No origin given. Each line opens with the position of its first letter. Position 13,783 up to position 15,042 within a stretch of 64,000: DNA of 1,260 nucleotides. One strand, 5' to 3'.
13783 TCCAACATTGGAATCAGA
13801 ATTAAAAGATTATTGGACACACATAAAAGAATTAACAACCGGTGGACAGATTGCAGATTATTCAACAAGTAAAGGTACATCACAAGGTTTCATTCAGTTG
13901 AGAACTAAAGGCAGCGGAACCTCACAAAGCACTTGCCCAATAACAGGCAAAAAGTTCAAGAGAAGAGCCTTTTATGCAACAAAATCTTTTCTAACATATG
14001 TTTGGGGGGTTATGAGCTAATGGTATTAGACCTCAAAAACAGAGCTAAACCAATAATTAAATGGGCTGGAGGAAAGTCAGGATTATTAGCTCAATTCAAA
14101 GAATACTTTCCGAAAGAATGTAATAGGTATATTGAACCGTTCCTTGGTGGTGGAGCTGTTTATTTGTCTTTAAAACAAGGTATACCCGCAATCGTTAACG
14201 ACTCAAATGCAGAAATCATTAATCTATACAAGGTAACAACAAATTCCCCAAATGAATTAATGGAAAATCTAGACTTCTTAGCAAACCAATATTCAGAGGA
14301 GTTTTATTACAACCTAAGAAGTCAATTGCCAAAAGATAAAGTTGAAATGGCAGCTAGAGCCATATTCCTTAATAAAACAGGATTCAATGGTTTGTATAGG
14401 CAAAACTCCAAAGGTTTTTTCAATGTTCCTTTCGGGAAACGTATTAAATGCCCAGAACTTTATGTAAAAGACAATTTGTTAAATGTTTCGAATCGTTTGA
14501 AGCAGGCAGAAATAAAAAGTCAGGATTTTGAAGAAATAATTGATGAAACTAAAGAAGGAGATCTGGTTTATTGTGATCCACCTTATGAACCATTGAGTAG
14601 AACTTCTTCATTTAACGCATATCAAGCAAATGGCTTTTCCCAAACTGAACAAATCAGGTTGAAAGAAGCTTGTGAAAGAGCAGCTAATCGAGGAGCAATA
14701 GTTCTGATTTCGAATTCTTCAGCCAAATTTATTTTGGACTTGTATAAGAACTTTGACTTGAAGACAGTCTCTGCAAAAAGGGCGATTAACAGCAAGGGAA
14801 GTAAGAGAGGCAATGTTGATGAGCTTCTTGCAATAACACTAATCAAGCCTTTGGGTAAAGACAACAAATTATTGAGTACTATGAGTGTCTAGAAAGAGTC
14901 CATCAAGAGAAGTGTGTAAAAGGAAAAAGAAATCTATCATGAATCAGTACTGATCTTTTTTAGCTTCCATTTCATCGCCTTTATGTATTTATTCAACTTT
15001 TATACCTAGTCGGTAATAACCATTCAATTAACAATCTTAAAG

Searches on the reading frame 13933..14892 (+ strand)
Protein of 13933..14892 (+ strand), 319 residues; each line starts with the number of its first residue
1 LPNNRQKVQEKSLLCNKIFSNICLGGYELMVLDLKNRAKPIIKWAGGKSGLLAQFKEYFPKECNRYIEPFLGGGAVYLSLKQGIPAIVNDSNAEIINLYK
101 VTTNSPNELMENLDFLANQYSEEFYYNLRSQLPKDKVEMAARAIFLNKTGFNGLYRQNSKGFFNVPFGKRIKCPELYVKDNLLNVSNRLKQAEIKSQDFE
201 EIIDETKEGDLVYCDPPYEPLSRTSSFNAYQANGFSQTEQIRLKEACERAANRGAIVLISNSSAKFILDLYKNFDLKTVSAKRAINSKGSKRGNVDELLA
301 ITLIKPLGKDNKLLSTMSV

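Call 3: search_protein_families(library=pfam, proteins=[window:13933-14892:+], max_evalue=0.1)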
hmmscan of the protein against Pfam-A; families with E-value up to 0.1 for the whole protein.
window:13933-14892:+ (319 aa): 3 families
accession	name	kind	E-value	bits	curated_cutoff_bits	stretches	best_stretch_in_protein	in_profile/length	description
PF02086.21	MethyltransfD12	-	4e-61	207.4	22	1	44-285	1-253/253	D12 class N6 adenine-specific DNA methyltransferase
PF03602.21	Cons_hypoth95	-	0.016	15.3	24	1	178-219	80-124/182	Conserved hypothetical protein 95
PF08826.15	DMPK_coil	-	0.083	13.5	22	0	178-208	23-53/61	DMPK coiled coil domain like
